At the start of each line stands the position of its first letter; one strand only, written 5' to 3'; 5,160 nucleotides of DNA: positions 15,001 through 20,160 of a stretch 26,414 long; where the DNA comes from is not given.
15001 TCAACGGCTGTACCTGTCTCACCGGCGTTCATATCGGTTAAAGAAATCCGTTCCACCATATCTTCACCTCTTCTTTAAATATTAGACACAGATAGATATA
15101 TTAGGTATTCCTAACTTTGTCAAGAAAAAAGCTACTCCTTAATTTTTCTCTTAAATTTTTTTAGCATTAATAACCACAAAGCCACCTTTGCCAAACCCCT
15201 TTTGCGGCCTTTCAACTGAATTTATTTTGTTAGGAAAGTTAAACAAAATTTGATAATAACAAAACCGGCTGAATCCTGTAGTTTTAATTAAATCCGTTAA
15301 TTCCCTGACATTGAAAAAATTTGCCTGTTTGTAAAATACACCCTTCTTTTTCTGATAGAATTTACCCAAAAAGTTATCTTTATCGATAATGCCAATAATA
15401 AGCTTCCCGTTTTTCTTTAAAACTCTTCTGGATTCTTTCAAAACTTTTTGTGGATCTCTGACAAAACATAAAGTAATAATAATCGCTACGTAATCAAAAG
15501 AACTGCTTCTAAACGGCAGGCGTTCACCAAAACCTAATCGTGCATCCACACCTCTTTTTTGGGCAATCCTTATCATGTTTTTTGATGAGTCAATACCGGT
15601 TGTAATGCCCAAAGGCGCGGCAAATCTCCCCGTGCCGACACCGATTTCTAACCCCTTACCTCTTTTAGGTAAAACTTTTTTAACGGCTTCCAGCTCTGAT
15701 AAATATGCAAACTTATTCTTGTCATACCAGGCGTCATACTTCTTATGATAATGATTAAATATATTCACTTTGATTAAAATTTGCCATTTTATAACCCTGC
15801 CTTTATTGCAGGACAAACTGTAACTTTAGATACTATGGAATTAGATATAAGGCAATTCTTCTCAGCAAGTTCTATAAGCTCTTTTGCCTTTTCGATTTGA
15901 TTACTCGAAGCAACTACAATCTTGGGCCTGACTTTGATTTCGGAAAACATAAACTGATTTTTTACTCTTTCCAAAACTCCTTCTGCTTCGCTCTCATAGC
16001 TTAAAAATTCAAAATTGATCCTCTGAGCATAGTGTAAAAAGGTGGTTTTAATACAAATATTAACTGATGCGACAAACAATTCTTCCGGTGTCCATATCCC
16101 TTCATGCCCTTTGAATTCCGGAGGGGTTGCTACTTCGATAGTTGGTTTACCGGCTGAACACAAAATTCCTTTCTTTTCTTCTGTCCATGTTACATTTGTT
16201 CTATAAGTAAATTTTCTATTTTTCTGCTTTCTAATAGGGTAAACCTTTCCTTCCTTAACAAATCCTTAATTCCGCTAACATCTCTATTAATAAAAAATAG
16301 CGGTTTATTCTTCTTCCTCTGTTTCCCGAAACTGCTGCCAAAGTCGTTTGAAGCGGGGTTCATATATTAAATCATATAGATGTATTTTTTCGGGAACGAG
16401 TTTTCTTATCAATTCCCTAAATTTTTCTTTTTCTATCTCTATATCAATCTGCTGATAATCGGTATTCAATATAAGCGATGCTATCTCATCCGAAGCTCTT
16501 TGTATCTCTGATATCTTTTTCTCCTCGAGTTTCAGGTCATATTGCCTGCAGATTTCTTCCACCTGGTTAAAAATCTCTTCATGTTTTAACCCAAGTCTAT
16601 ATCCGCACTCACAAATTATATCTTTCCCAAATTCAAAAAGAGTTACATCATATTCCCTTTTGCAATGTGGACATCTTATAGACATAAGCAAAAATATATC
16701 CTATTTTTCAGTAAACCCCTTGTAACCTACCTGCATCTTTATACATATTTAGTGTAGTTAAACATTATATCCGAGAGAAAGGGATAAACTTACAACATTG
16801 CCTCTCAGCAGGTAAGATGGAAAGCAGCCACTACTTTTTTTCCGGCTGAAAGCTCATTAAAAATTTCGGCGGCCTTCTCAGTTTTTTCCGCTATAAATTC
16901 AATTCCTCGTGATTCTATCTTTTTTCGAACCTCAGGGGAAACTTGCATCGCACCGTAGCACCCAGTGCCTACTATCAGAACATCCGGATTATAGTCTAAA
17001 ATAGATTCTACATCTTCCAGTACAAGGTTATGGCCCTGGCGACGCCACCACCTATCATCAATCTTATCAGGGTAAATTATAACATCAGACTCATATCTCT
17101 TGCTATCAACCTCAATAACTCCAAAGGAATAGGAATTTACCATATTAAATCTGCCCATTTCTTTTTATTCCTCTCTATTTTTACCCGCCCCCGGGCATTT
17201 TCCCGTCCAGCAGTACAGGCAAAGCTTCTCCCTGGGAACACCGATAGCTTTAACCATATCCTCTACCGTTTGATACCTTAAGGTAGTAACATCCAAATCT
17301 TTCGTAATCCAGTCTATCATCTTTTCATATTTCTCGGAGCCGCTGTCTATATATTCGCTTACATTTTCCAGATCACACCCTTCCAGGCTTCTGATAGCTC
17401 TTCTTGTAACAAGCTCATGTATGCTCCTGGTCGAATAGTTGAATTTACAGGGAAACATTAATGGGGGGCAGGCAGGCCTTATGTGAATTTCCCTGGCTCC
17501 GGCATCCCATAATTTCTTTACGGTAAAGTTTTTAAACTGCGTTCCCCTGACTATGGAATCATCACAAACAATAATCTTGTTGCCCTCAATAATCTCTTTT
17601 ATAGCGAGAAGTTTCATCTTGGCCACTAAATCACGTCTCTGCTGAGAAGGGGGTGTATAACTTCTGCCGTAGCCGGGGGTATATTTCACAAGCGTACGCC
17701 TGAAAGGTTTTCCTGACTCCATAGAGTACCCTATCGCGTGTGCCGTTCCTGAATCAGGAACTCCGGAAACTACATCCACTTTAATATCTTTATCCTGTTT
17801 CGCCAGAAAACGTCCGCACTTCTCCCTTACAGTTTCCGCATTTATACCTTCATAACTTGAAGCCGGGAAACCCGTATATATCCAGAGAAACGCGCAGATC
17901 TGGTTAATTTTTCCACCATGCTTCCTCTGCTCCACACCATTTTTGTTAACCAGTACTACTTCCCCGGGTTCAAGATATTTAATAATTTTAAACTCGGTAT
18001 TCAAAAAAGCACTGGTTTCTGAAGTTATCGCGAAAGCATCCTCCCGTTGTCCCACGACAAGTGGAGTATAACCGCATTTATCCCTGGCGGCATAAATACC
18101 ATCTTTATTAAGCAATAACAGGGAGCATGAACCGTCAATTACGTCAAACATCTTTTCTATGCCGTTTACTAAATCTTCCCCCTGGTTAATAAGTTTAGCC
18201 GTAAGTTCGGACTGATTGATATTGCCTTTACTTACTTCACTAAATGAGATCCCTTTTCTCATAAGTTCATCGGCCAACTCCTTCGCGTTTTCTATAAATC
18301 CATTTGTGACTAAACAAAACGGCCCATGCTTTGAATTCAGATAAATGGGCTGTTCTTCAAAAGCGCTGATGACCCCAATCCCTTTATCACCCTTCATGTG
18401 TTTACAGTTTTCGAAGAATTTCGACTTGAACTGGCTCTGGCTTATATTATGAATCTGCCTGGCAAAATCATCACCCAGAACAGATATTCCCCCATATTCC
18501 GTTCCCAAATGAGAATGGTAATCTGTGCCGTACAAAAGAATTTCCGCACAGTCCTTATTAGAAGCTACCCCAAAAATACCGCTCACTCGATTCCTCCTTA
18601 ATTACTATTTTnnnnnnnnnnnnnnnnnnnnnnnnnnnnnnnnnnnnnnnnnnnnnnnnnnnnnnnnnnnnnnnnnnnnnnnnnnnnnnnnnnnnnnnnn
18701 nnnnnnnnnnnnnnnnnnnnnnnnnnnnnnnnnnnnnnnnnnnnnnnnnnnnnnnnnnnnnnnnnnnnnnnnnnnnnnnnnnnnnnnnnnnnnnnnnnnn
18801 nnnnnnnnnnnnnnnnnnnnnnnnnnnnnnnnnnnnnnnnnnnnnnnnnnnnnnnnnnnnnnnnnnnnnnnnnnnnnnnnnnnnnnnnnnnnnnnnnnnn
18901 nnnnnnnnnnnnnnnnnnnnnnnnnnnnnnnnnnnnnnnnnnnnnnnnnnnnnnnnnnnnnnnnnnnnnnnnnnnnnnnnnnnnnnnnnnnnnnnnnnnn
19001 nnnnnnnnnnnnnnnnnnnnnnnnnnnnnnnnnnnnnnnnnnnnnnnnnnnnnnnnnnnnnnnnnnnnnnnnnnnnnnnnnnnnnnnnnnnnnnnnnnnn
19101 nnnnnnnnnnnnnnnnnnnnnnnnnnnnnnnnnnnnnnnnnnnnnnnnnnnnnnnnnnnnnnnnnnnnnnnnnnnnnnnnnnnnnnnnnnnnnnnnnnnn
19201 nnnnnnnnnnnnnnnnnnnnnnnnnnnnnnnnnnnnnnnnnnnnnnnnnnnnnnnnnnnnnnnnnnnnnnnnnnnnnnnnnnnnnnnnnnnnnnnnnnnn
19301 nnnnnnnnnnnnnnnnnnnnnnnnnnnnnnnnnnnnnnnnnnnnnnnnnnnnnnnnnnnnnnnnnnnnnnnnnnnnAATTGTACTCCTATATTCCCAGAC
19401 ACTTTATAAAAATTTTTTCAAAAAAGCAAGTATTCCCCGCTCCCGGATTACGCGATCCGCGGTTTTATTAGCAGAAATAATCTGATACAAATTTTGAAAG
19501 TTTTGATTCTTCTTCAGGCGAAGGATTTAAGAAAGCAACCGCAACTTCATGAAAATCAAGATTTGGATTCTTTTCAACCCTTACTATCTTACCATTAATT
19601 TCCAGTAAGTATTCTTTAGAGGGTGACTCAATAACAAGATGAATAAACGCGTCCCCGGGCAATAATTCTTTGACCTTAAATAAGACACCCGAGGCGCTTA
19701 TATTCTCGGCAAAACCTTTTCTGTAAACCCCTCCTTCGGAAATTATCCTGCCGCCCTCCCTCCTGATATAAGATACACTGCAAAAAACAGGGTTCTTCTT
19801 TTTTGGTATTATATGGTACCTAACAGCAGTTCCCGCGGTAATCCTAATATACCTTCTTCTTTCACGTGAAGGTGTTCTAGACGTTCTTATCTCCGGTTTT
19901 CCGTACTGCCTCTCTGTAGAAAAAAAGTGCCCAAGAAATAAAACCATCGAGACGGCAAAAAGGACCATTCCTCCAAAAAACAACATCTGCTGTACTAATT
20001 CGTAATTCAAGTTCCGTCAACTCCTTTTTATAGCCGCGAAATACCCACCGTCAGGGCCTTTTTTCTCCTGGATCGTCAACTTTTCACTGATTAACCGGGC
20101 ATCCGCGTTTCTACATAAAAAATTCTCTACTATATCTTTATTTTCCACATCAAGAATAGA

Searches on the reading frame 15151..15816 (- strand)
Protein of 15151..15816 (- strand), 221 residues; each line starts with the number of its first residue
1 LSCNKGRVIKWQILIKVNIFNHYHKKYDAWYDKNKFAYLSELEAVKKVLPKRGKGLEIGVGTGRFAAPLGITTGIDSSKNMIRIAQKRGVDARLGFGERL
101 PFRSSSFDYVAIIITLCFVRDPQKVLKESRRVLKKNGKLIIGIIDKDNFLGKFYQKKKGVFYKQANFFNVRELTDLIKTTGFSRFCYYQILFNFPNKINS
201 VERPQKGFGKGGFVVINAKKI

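Call 8: search_protein_families(library=pfam, proteins=[window:15151-15816:-], max_evalue=0.01)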
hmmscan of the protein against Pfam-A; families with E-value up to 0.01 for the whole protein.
window:15151-15816:- (221 aa): 7 families
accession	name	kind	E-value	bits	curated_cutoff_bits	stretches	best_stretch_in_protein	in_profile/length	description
PF08241.18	Methyltransf_11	-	1.2e-19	71.1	21.2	1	56-141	1-95/95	Methyltransferase domain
PF13649.12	Methyltransf_25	-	6e-13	49.7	27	1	56-137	2-97/97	Methyltransferase domain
PF08242.18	Methyltransf_12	-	6.8e-11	43.2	30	1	56-139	1-98/98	Methyltransferase domain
PF13489.12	Methyltransf_23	-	1.2e-10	41.8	27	1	45-182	16-159/164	Methyltransferase domain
PF13847.12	Methyltransf_31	-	3.1e-10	40.3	27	1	56-158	8-127/145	Methyltransferase domain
PF01209.24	Ubie_methyltran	-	3.5e-08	33.5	20.1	1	66-141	69-151/233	ubiE/COQ5 methyltransferase family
PF07021.18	MetW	-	1.4e-05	25.3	21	1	42-135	4-104/193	Methionine biosynthesis protein MetW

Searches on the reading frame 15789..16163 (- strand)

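Call 8: search_protein_families(library=pfam, proteins=[window:15789-16163:-], max_evalue=0.01)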
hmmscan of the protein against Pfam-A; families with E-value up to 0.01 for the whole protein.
window:15789-16163:- (124 aa): 1 family
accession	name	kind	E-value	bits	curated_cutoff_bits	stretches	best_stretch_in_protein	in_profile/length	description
PF02566.24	OsmC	-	8.3e-17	61.9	27.5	1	19-116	1-97/100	OsmC-like protein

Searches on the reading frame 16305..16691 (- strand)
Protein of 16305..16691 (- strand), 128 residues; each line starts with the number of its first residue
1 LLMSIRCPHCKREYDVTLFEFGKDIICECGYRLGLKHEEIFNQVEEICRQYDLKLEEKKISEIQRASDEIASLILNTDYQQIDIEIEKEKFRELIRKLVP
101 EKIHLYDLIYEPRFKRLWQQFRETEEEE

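Call 8: search_protein_families(library=pfam, proteins=[window:16305-16691:-], max_evalue=0.01)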
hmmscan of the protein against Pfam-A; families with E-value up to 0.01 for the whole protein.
window:16305-16691:- (128 aa): 1 family
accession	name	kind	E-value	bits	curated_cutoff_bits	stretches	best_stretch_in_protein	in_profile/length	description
PF24460.1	DUF7575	-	0.0055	16.5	28.5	0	5-18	4-17/28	Domain of unknown function (DUF7575)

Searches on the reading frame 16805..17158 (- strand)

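Call 8: search_protein_families(library=pfam, proteins=[window:16805-17158:-], max_evalue=0.01)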
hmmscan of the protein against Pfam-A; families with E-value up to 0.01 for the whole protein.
window:16805-17158:- (117 aa): 1 family
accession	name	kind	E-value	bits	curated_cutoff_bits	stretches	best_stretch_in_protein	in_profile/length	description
PF04430.19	DUF498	-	1.5e-25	89.8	33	1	7-114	1-109/109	Protein of unknown function (DUF498/DUF598)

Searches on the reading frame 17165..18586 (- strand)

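Call 8: search_protein_families(library=pfam, proteins=[window:17165-18586:-], max_evalue=0.01)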
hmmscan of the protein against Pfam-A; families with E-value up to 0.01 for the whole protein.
window:17165-18586:- (473 aa): 2 families
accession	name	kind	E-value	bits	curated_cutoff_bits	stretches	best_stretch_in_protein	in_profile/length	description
PF13537.11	GATase_7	-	2.9e-15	56.8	25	1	76-195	11-122/123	Glutamine amidotransferase domain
PF13522.11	GATase_6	-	4e-05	24.1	27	1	78-190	29-130/130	Glutamine amidotransferase domain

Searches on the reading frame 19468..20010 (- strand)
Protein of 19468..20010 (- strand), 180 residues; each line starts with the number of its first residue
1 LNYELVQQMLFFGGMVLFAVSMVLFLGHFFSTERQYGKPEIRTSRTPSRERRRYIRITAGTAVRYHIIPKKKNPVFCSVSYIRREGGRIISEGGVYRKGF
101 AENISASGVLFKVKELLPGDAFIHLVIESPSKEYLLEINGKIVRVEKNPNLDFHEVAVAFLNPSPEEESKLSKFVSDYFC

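Call 8: search_protein_families(library=pfam, proteins=[window:19468-20010:-], max_evalue=0.01)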
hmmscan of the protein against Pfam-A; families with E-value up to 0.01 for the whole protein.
window:19468-20010:- (180 aa): 1 family
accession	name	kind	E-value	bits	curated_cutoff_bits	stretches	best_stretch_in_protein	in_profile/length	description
PF07238.19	PilZ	-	2.5e-10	41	22.5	1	91-175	18-100/102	PilZ domain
